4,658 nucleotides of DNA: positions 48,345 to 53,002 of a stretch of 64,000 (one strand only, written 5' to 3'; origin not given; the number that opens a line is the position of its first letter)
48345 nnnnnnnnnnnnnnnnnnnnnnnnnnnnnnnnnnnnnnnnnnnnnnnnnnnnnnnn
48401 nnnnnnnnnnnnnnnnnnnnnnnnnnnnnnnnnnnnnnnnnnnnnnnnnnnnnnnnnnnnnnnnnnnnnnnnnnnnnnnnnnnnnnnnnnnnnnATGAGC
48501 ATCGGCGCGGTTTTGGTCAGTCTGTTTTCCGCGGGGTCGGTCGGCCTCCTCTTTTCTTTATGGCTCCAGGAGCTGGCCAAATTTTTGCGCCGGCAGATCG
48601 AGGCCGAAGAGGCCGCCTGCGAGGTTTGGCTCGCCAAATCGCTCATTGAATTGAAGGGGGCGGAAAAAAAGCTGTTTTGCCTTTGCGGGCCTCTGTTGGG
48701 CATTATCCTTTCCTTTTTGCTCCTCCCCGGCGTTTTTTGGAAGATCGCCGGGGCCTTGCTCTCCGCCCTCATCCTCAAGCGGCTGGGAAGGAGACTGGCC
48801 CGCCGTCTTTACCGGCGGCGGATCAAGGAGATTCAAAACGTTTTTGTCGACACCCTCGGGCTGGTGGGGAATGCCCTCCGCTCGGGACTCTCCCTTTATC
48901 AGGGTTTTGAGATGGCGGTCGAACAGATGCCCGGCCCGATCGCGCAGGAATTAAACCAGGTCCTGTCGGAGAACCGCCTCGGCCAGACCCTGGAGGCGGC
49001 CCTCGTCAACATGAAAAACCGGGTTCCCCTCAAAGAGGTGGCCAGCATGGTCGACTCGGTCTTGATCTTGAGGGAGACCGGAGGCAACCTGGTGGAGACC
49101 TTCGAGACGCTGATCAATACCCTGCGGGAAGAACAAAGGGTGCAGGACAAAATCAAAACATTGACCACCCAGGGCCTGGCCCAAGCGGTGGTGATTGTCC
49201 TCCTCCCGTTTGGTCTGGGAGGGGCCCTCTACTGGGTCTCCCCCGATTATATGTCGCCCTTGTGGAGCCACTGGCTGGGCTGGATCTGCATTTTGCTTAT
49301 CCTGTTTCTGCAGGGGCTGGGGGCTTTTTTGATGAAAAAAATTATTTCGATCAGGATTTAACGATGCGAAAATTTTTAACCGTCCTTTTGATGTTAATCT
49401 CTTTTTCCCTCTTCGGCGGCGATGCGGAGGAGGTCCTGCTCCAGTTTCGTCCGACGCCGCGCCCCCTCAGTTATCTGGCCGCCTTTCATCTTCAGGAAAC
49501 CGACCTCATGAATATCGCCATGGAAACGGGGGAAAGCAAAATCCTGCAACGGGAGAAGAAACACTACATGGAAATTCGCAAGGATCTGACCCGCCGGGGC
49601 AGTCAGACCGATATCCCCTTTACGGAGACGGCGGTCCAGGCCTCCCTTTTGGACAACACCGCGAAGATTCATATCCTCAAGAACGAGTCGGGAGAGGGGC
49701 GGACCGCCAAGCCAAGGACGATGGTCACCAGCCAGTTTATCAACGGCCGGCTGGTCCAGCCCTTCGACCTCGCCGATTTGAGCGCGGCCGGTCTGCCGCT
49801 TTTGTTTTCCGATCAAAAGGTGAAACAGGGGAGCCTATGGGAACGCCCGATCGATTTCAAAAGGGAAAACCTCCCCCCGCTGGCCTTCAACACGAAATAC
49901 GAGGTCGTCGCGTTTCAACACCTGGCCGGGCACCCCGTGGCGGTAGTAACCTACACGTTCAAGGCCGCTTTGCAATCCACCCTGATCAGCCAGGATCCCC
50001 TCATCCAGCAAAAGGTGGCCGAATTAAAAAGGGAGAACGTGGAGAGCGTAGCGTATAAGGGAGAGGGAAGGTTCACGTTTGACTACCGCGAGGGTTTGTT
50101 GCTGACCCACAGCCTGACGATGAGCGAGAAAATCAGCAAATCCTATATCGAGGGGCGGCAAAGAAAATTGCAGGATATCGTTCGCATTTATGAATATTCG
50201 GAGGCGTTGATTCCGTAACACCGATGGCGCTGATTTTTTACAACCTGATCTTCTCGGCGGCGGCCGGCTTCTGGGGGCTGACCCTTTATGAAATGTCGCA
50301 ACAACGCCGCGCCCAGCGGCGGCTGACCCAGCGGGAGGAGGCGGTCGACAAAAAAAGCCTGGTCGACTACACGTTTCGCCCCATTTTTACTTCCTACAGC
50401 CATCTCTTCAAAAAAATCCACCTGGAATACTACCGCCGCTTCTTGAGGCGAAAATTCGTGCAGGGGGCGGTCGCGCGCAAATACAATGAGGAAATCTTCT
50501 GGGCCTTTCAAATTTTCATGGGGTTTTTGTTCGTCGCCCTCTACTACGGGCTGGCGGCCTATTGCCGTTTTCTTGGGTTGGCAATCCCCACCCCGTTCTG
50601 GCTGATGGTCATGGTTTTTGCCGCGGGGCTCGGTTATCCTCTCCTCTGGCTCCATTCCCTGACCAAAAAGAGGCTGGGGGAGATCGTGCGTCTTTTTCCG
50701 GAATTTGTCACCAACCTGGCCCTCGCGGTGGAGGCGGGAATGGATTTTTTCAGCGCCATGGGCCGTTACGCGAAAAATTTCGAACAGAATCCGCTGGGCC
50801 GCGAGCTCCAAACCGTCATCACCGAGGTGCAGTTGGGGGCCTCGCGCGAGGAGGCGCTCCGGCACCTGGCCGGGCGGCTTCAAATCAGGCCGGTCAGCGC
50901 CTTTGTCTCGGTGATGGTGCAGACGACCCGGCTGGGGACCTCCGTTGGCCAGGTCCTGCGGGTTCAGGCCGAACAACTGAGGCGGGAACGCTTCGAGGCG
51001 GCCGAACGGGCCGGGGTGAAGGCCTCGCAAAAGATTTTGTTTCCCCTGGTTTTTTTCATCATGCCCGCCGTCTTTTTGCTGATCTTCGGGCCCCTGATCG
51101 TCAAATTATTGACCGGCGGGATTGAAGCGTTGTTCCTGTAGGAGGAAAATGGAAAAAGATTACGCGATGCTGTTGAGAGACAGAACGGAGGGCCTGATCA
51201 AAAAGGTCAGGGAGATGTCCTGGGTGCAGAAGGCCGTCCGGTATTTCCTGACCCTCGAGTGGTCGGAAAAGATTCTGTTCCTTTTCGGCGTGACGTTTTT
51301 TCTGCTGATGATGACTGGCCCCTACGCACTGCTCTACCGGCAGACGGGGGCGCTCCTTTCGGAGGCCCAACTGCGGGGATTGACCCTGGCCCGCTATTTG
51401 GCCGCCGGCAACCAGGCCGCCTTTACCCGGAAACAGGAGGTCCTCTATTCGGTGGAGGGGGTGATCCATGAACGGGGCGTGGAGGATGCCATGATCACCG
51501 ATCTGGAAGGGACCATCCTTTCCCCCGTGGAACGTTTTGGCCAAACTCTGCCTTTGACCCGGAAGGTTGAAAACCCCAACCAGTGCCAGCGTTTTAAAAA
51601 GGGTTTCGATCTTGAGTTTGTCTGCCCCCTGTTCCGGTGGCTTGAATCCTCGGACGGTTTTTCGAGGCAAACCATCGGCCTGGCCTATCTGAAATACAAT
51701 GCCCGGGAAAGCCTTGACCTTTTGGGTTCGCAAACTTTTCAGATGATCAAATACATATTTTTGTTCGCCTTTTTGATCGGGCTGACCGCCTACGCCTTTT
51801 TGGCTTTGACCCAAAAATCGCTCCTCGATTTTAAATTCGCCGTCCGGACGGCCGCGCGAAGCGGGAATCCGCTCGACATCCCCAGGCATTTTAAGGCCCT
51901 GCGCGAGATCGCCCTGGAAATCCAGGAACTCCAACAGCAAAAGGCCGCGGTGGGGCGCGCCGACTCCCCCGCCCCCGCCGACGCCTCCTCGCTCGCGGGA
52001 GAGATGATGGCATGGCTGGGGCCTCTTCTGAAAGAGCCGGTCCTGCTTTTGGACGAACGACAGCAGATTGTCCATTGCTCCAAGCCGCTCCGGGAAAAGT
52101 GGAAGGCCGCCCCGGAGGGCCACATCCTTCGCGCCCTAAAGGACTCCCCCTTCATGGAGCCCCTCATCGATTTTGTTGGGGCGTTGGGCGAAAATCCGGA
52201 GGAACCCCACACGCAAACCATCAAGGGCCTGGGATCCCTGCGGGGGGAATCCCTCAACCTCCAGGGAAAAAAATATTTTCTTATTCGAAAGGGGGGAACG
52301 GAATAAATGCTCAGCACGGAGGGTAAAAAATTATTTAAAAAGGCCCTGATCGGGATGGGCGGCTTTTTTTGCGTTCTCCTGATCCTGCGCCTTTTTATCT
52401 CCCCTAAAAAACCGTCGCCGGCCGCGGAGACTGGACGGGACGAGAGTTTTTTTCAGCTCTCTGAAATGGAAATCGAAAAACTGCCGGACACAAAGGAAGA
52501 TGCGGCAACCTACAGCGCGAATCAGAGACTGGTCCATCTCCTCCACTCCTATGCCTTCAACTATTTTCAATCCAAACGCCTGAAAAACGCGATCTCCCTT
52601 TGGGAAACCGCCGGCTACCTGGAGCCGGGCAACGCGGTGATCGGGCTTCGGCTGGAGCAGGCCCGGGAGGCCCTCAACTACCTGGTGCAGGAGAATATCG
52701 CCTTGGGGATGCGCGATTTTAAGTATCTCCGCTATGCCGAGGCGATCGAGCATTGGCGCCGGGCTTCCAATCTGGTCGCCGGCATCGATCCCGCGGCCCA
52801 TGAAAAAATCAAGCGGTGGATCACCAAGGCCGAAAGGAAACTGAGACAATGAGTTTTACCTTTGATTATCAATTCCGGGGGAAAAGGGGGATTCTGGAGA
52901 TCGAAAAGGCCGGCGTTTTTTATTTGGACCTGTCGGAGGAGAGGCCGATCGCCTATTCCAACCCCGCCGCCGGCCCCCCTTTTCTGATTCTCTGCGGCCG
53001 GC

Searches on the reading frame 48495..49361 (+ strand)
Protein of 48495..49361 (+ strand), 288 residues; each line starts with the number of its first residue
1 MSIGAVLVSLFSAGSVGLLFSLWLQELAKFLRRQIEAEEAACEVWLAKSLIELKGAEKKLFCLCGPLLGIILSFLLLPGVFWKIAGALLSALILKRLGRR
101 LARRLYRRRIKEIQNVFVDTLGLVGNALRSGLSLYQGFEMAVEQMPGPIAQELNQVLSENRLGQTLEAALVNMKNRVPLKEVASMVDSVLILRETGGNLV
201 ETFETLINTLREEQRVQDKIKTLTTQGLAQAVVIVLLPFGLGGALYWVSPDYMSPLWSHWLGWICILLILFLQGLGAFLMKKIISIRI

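Call 4: search_protein_families(library=pfam, proteins=[window:48495-49361:+], max_evalue=0.01)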
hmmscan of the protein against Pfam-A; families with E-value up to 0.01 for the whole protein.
window:48495-49361:+ (288 aa): 1 family
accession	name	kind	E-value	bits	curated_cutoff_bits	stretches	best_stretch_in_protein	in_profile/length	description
PF00482.28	T2SSF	-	6.7e-19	68.5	25.2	1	123-243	4-121/125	Type II secretion system (T2SS), protein F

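Call 5: search_protein_families(library=ncbifam, proteins=[window:48495-49361:+], max_evalue=0.01)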
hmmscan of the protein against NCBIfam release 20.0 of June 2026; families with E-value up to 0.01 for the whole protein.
window:48495-49361:+ (288 aa): 0 families

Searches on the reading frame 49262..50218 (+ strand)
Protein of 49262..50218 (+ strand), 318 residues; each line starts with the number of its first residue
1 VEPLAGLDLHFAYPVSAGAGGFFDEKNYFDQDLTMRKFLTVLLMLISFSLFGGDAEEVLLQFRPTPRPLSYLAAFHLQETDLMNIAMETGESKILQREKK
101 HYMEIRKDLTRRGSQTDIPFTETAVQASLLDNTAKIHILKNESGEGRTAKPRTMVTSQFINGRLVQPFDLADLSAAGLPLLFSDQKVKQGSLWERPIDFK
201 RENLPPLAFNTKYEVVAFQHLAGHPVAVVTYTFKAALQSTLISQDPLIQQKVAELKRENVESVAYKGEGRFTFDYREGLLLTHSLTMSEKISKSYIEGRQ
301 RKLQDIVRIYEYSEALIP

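Call 4: search_protein_families(library=pfam, proteins=[window:49262-50218:+], max_evalue=0.01)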
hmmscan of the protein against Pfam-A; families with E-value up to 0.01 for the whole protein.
window:49262-50218:+ (318 aa): 0 families

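Call 5: search_protein_families(library=ncbifam, proteins=[window:49262-50218:+], max_evalue=0.01)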
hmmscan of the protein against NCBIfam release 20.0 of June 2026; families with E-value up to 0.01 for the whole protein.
window:49262-50218:+ (318 aa): 0 families

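Call 60: search_protein_families(library=pfam, proteins=[window:49373-50218:+], max_evalue=0.0001)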
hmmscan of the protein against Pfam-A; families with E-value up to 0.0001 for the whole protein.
window:49373-50218:+ (281 aa): 0 families

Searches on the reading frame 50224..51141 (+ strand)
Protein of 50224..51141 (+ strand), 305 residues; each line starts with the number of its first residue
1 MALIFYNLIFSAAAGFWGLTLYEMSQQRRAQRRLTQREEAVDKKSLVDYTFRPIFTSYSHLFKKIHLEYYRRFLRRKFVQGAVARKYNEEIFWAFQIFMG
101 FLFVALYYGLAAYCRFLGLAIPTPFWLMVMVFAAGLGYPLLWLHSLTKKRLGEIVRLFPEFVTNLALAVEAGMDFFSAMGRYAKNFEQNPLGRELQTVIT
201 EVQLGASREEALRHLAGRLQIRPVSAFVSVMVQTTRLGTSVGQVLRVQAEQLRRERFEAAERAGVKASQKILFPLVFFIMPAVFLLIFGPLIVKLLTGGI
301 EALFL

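Call 4: search_protein_families(library=pfam, proteins=[window:50224-51141:+], max_evalue=0.01)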
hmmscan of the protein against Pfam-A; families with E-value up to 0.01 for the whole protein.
window:50224-51141:+ (305 aa): 1 family
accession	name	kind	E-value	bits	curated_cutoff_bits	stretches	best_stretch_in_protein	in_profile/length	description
PF00482.28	T2SSF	-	4.3e-18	65.9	25.2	1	161-287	1-123/125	Type II secretion system (T2SS), protein F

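Call 5: search_protein_families(library=ncbifam, proteins=[window:50224-51141:+], max_evalue=0.01)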
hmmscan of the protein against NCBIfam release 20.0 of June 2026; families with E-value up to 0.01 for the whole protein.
window:50224-51141:+ (305 aa): 0 families

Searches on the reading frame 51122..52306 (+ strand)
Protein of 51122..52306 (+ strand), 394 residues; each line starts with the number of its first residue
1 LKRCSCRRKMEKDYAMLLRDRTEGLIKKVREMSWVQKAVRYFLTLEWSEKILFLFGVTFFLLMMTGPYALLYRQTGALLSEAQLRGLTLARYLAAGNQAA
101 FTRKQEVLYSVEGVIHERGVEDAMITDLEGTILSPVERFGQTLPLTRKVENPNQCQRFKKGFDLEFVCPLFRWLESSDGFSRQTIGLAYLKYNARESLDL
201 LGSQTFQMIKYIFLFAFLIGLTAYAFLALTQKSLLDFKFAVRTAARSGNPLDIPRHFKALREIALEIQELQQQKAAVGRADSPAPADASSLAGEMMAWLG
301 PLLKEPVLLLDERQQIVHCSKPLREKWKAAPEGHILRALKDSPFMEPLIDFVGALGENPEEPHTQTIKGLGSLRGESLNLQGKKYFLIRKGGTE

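Call 4: search_protein_families(library=pfam, proteins=[window:51122-52306:+], max_evalue=0.01)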
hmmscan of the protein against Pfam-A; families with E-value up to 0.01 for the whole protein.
window:51122-52306:+ (394 aa): 0 families

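Call 5: search_protein_families(library=ncbifam, proteins=[window:51122-52306:+], max_evalue=0.01)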
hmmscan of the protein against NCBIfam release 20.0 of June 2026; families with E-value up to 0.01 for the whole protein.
window:51122-52306:+ (394 aa): 0 families

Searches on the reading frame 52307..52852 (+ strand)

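Call 4: search_protein_families(library=pfam, proteins=[window:52307-52852:+], max_evalue=0.01)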
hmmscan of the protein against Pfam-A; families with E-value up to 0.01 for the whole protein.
window:52307-52852:+ (181 aa): 2 families
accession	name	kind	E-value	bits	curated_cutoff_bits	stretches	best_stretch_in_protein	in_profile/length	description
PF07719.23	TPR_2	-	0.00082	19.8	27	0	78-109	3-34/34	Tetratricopeptide repeat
PF23914.1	TPR_CcmH_CycH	-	0.0036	17.6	42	0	74-102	119-147/158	Cytochrome c-type biogenesis protein H TPR domain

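Call 5: search_protein_families(library=ncbifam, proteins=[window:52307-52852:+], max_evalue=0.01)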
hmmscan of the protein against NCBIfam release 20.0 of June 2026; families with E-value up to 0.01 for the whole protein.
window:52307-52852:+ (181 aa): 0 families
